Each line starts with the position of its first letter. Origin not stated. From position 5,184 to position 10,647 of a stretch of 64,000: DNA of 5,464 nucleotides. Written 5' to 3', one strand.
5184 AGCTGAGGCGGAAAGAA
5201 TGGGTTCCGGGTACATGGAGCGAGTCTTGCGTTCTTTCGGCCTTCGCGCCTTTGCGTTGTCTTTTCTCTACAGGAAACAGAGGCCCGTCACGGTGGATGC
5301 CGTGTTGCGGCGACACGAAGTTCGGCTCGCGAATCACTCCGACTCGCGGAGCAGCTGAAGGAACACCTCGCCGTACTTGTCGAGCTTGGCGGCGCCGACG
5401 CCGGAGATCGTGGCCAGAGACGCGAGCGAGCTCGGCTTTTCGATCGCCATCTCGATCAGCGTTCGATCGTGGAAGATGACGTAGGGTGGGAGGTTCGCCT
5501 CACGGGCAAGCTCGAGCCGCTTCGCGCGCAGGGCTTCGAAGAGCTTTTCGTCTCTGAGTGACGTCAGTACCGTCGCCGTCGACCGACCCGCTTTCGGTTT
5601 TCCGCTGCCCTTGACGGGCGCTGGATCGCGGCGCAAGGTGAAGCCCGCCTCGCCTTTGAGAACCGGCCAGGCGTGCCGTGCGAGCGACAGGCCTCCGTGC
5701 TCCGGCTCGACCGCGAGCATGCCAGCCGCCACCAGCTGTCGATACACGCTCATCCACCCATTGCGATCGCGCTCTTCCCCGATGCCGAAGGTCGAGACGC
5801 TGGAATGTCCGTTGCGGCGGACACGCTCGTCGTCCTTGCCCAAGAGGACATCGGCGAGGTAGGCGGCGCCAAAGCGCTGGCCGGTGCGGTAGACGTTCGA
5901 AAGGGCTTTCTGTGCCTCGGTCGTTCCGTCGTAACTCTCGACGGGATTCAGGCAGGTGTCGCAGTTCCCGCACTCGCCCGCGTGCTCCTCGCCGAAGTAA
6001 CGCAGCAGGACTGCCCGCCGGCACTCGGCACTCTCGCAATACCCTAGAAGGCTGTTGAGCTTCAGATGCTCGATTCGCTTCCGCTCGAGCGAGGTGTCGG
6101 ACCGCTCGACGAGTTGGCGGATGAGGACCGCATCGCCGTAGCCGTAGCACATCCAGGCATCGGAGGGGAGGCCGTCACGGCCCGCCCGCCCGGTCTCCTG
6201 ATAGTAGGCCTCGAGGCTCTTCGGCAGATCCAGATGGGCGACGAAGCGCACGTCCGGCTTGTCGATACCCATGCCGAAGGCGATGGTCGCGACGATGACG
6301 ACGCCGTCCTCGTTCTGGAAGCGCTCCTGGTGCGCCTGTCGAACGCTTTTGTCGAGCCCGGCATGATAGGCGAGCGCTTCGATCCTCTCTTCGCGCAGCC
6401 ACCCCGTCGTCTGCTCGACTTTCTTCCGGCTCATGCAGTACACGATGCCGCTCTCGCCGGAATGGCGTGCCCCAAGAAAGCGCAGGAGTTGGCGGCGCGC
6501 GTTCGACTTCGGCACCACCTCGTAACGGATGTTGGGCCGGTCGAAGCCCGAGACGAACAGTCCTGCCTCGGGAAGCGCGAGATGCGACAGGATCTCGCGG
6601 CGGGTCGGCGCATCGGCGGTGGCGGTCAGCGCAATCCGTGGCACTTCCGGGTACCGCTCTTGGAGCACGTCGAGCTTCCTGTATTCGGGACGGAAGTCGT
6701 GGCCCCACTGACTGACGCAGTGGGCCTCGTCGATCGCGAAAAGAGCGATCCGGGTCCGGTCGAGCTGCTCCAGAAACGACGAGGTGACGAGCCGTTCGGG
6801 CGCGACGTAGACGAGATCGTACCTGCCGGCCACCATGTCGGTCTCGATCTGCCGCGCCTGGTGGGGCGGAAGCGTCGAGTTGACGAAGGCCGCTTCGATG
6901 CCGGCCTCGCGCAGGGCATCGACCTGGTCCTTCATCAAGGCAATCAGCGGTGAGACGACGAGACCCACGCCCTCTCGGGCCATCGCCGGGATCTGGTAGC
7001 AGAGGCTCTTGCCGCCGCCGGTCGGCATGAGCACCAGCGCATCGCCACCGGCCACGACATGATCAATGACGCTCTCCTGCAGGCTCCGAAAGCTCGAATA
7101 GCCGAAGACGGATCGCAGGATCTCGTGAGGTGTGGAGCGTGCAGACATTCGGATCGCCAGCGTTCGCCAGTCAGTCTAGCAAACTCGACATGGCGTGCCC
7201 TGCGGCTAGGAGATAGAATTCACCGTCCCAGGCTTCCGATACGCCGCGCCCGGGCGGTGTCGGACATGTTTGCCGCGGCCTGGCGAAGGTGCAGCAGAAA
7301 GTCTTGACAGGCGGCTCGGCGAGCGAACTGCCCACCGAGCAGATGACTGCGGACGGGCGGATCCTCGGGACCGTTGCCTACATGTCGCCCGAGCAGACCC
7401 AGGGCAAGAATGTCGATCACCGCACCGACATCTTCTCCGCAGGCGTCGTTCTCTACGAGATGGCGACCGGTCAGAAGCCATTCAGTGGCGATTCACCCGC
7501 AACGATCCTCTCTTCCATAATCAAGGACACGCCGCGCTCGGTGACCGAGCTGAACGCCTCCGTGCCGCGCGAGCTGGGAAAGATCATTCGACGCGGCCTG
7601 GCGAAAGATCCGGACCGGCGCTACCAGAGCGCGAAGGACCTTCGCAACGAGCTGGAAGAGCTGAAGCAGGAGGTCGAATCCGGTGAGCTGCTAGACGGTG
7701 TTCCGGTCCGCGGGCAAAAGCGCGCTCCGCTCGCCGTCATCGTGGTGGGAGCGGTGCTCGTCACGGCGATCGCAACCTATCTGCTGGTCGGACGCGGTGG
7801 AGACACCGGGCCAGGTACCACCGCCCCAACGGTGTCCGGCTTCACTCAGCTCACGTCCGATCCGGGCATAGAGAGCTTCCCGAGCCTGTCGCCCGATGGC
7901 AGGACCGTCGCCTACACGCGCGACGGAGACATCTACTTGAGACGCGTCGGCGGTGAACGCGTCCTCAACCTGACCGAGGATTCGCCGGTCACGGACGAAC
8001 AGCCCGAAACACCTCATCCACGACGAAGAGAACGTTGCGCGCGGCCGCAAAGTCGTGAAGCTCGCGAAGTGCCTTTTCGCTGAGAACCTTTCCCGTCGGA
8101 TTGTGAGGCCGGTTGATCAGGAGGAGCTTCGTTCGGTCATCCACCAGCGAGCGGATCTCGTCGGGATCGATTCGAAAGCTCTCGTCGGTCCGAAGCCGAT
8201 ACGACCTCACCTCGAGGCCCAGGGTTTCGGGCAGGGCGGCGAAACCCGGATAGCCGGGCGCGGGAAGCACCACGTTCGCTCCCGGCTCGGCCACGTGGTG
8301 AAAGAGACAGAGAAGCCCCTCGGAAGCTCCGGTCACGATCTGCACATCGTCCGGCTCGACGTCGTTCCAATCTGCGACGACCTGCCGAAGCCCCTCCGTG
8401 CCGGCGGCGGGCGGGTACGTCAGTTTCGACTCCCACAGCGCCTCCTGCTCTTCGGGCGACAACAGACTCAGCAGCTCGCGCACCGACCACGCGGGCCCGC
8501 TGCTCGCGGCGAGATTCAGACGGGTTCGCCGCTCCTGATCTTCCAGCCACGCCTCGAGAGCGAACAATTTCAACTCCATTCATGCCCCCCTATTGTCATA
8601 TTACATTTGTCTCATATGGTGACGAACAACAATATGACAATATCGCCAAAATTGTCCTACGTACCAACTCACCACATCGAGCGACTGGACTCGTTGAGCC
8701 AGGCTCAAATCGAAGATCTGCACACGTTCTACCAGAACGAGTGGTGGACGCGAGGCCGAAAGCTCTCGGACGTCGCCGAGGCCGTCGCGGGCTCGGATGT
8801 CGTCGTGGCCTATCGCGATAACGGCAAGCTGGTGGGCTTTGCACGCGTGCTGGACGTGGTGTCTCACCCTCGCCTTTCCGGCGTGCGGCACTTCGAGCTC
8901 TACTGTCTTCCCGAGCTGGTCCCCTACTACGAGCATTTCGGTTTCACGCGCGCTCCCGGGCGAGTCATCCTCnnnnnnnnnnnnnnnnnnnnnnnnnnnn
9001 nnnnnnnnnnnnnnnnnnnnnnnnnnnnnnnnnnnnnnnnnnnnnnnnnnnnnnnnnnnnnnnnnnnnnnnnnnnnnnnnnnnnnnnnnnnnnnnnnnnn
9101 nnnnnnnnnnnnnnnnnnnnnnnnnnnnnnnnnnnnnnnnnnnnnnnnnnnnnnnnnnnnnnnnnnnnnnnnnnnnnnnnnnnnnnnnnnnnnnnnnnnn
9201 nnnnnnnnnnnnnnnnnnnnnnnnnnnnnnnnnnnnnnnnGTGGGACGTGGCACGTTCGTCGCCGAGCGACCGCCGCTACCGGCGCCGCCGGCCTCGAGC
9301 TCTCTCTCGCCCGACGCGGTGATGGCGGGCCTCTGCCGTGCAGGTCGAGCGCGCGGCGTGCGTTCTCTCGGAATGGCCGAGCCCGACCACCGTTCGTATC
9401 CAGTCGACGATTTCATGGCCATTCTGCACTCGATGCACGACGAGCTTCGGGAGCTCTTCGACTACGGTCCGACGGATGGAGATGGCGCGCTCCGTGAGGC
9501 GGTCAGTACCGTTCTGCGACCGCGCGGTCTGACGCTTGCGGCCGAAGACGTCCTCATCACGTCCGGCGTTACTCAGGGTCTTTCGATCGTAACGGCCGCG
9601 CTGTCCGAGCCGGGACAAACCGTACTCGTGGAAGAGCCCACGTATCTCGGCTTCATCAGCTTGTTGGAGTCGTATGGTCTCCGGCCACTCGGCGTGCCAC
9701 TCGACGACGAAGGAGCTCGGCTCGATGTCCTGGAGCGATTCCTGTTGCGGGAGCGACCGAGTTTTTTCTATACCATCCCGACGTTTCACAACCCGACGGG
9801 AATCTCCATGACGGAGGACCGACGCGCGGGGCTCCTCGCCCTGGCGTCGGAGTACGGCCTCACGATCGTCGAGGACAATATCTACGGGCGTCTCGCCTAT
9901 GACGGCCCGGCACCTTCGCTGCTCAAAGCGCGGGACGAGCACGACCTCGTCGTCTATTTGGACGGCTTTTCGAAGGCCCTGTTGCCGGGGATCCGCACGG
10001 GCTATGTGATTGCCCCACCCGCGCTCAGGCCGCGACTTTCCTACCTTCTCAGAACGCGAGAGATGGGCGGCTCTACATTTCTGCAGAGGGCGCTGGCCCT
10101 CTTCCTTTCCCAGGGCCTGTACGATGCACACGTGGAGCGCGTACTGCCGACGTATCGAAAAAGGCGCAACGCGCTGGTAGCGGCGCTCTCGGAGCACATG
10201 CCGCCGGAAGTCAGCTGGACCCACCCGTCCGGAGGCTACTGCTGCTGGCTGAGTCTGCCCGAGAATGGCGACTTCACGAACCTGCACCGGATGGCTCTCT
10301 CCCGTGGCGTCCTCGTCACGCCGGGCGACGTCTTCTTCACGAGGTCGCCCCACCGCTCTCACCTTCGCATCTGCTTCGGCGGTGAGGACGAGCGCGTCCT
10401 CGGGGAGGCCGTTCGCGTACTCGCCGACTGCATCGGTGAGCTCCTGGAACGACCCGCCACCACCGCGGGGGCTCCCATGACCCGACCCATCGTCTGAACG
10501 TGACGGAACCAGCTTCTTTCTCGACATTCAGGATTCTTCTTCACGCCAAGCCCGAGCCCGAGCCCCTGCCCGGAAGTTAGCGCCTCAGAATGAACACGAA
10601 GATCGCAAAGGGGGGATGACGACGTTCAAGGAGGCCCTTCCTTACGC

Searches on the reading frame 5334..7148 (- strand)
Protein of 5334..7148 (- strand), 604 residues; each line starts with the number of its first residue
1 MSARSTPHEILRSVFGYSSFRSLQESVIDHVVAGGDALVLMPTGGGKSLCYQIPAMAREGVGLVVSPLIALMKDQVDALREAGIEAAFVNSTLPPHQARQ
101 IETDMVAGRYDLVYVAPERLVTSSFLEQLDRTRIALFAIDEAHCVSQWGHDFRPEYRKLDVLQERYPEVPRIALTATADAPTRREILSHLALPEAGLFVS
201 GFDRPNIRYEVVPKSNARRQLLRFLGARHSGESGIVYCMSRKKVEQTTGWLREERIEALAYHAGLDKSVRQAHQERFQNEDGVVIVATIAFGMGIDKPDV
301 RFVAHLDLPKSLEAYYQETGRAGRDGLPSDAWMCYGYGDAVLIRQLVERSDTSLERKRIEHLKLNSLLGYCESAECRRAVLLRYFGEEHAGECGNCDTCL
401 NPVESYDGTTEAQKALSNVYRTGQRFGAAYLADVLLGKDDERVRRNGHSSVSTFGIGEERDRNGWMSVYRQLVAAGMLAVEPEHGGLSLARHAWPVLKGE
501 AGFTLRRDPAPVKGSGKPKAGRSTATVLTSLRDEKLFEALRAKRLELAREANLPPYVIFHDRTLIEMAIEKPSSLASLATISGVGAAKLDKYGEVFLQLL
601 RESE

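Call 41: search_protein_families(library=pfam, proteins=[window:5334-7148:-], max_evalue=0.001)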
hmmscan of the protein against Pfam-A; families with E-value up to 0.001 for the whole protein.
window:5334-7148:- (604 aa): 6 families
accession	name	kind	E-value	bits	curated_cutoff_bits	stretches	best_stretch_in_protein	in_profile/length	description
PF09382.16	RQC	-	1.2e-32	112.6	23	1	402-510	1-110/114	RQC domain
PF00270.35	DEAD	-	1.6e-24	87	26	1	22-179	2-161/167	DEAD/DEAH box helicase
PF00271.37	Helicase_C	-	4.2e-22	78.9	23.5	1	220-326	5-110/110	Helicase conserved C-terminal domain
PF00570.28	HRDC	-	6.9e-22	77.6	23.8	1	534-600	2-68/68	HRDC domain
PF16124.10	RecQ_Zn_bind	-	4.3e-19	69.4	25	1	337-400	1-66/66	RecQ zinc-binding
PF04851.21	ResIII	-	0.0006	20.2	22.5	0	20-178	4-162/164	Type III restriction enzyme, res subunit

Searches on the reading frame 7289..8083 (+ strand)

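Call 41: search_protein_families(library=pfam, proteins=[window:7289-8083:+], max_evalue=0.001)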
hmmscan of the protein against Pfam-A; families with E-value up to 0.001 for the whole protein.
window:7289-8083:+ (264 aa): 4 families
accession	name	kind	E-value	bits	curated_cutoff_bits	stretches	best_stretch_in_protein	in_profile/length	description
PF00069.31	Pkinase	-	2.1e-14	54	31.7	1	12-114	146-254/263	Protein kinase domain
PF07714.23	PK_Tyr_Ser-Thr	-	5.7e-10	39.4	23.1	1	17-113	156-250/258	Protein tyrosine and serine/threonine kinase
PF07676.18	PD40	-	4.4e-08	33.3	20.9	1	186-214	2-30/38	WD40-like Beta Propeller Repeat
PF00930.27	DPPIV_N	-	1.4e-05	24.4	22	1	185-232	35-82/354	Dipeptidyl peptidase IV (DPP IV) N-terminal region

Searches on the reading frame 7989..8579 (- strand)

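Call 41: search_protein_families(library=pfam, proteins=[window:7989-8579:-], max_evalue=0.001)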
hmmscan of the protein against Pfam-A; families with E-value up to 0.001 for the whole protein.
window:7989-8579:- (196 aa): 3 families
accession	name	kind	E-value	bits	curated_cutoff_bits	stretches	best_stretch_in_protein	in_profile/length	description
PF00155.27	Aminotran_1_2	-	1.4e-26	94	19.7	1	52-192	35-189/361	Aminotransferase class I and II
PF00266.25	Aminotran_5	-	9.6e-07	28.5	21.5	1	60-190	44-177/371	Aminotransferase class-V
PF12897.13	Asp_aminotransf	-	3.9e-05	23.1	27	1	96-192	120-217/421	Aspartate amino-transferase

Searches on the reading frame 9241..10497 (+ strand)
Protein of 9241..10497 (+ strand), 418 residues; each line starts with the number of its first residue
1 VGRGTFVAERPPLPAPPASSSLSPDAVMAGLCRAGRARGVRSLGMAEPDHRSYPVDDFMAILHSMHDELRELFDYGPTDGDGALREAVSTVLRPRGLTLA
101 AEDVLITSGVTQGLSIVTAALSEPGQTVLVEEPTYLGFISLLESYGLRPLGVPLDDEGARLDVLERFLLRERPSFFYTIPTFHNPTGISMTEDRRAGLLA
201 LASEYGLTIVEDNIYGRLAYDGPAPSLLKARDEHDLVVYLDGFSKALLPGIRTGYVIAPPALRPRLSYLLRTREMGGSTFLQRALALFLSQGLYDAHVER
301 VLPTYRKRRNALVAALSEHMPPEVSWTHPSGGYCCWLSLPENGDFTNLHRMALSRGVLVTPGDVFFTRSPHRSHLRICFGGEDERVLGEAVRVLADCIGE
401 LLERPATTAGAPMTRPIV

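Call 41: search_protein_families(library=pfam, proteins=[window:9241-10497:+], max_evalue=0.001)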
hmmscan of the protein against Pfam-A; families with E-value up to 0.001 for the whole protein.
window:9241-10497:+ (418 aa): 2 families
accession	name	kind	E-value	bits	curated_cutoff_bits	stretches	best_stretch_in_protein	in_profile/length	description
PF00155.27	Aminotran_1_2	-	2.3e-36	126.2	19.7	1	66-390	29-357/361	Aminotransferase class I and II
PF12897.13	Asp_aminotransf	-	4.3e-10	39.4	27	1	121-215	120-216/421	Aspartate amino-transferase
